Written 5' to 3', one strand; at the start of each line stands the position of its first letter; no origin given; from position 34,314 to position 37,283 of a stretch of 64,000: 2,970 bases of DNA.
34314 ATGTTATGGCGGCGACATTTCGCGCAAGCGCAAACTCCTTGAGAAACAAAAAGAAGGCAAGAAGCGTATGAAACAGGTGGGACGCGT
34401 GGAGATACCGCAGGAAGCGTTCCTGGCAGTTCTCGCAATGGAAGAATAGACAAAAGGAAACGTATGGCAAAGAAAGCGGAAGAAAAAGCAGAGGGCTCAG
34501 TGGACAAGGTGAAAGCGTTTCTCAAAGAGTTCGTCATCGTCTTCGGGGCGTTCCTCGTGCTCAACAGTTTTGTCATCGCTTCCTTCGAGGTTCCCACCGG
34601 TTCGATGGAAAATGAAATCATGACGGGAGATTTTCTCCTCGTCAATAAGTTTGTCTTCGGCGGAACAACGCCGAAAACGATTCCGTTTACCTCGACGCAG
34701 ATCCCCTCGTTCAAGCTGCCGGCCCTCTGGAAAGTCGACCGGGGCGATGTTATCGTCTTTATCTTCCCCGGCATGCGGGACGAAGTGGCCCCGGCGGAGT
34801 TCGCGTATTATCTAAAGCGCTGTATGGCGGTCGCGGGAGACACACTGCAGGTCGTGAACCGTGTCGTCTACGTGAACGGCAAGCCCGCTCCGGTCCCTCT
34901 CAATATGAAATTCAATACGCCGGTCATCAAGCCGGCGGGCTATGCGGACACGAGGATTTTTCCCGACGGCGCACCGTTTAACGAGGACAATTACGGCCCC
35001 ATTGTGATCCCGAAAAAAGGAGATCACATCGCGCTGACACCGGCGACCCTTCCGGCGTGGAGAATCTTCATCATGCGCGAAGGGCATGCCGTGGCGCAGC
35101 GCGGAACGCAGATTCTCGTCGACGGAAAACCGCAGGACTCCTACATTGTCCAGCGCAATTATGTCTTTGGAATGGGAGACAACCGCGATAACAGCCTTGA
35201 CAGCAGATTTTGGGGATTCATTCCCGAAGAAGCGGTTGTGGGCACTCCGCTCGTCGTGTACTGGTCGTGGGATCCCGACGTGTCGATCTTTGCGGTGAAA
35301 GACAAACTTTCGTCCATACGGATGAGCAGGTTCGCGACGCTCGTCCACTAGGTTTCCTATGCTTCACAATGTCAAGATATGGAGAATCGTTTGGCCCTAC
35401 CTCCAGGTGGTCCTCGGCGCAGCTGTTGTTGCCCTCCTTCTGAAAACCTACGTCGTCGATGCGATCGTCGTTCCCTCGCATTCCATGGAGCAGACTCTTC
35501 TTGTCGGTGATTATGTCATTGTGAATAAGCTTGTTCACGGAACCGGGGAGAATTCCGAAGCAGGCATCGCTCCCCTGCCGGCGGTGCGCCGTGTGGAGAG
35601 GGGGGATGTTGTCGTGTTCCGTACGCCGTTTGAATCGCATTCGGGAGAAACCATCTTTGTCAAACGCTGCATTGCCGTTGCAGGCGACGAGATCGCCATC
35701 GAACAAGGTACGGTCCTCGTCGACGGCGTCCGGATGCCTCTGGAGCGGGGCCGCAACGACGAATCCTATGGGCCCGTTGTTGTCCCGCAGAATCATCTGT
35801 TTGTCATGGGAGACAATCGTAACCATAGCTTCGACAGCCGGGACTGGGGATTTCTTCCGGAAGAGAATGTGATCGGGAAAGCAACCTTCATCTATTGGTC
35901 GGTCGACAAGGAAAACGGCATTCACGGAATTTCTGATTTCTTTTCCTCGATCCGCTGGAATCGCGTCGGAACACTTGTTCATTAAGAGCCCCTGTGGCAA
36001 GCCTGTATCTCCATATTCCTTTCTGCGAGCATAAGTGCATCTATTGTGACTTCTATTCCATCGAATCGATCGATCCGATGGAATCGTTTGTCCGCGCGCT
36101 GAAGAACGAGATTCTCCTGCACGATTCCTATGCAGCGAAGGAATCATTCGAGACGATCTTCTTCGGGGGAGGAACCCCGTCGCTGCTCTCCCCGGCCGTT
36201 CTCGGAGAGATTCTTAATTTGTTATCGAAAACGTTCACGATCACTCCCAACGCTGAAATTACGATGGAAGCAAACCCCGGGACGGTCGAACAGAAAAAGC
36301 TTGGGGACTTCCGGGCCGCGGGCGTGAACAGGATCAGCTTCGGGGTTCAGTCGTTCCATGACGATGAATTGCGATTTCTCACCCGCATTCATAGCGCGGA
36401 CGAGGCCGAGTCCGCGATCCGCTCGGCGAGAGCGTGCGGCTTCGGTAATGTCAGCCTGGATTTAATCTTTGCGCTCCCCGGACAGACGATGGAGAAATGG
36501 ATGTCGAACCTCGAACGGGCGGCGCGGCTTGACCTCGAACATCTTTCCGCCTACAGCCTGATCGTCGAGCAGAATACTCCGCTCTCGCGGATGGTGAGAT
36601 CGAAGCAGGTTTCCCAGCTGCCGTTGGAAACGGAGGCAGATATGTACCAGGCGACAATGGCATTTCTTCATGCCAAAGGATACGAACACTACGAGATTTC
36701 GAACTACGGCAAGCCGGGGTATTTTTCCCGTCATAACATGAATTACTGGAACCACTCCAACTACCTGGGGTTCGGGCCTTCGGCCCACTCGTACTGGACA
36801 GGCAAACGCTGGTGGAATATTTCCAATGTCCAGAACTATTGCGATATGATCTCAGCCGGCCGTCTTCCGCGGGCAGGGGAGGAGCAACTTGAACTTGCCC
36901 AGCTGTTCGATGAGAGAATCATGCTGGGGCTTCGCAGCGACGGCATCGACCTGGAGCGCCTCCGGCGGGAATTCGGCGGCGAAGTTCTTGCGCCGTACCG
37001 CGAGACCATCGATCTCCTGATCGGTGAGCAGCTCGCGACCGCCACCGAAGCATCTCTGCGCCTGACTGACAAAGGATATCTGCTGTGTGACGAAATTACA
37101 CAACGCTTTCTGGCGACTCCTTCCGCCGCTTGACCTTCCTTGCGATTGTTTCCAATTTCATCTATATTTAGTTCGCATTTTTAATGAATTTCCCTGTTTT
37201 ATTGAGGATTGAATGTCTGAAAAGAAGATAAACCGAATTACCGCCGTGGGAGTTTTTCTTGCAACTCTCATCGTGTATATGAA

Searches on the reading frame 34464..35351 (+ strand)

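Call 39: search_protein_families(library=pfam, proteins=[window:34464-35351:+], max_evalue=0.00001)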
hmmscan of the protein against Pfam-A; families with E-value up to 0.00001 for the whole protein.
window:34464-35351:+ (295 aa): 1 family
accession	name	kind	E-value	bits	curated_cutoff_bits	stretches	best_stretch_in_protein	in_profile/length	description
PF10502.14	Peptidase_S26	-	4.4e-35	121.6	22.9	1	18-267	3-168/168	Signal peptidase, peptidase S26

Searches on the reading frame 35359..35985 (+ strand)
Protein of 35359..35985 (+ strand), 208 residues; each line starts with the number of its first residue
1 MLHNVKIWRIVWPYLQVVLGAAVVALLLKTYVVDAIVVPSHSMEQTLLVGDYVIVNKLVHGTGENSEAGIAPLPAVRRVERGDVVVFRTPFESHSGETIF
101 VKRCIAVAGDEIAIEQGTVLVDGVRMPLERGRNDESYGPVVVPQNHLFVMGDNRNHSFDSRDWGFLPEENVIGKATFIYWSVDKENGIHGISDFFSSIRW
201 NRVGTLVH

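Call 39: search_protein_families(library=pfam, proteins=[window:35359-35985:+], max_evalue=0.00001)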
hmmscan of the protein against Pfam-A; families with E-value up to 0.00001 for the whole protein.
window:35359-35985:+ (208 aa): 1 family
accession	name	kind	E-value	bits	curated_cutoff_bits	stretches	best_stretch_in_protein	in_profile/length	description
PF10502.14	Peptidase_S26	-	2.3e-42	145.3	22.9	1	14-180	4-168/168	Signal peptidase, peptidase S26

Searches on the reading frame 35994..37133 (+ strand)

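Call 39: search_protein_families(library=pfam, proteins=[window:35994-37133:+], max_evalue=0.00001)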
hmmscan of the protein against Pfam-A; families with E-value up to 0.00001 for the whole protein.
window:35994-37133:+ (379 aa): 2 families
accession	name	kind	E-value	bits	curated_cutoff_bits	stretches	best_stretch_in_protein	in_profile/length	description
PF04055.27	Radical_SAM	-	5e-26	92.3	29.5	1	6-171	2-161/166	Radical SAM superfamily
PF06969.22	HemN_C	-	2.6e-09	37.4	24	1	305-364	7-67/67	HemN C-terminal domain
